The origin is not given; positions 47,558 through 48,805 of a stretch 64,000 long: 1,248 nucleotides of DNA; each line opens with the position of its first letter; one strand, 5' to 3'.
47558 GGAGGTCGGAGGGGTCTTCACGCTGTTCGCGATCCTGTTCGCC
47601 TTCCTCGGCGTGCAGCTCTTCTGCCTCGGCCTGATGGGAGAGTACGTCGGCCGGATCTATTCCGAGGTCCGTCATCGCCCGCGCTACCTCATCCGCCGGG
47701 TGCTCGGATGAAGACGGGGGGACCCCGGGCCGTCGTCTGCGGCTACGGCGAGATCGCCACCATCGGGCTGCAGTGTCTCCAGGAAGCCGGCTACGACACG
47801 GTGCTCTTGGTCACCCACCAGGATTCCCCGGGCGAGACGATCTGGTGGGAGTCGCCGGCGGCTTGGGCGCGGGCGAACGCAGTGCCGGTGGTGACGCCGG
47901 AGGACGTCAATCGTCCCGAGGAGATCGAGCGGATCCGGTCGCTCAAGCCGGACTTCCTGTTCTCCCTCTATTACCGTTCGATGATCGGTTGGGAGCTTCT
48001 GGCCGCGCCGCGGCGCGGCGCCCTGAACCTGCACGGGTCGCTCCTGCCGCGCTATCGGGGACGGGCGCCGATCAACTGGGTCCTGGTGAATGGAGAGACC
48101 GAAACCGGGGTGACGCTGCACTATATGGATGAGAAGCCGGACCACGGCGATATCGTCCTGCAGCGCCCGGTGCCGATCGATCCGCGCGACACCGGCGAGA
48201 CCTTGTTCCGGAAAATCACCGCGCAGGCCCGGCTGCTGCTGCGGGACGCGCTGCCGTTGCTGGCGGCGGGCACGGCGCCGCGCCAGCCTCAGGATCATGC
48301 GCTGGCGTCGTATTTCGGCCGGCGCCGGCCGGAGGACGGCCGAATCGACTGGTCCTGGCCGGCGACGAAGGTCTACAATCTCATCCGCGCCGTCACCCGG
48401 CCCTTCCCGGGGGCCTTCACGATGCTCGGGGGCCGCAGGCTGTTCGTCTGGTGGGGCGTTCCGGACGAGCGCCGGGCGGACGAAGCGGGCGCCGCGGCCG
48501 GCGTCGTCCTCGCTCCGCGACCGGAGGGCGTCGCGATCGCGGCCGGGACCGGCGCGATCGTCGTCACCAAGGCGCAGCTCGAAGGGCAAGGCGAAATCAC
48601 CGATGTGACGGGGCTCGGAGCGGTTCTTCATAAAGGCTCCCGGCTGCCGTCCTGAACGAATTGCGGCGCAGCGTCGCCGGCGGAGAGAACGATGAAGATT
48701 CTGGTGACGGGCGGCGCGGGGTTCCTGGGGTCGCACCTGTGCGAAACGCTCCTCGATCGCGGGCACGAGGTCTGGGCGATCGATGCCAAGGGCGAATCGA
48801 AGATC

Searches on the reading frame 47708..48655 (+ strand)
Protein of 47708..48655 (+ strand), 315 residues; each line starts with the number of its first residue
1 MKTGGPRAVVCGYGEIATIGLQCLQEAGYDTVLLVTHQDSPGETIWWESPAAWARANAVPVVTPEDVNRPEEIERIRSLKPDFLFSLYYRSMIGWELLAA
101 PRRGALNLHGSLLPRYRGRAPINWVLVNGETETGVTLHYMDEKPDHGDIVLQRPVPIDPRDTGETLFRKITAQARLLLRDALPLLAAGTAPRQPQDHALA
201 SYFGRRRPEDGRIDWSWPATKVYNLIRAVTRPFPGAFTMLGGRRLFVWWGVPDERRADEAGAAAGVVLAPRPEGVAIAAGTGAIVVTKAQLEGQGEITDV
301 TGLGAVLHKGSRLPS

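Call 42: search_protein_families(library=pfam, proteins=[window:47708-48655:+], max_evalue=0.00001)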
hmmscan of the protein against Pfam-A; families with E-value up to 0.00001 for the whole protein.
window:47708-48655:+ (315 aa): 2 families
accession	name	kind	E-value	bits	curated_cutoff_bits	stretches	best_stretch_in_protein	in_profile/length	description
PF00551.24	Formyl_trans_N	-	1.7e-30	106.6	26.1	1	30-178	29-177/181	Formyl transferase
PF02911.23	Formyl_trans_C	-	2.4e-19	69.8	21.1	1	208-295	4-88/100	Formyl transferase, C-terminal domain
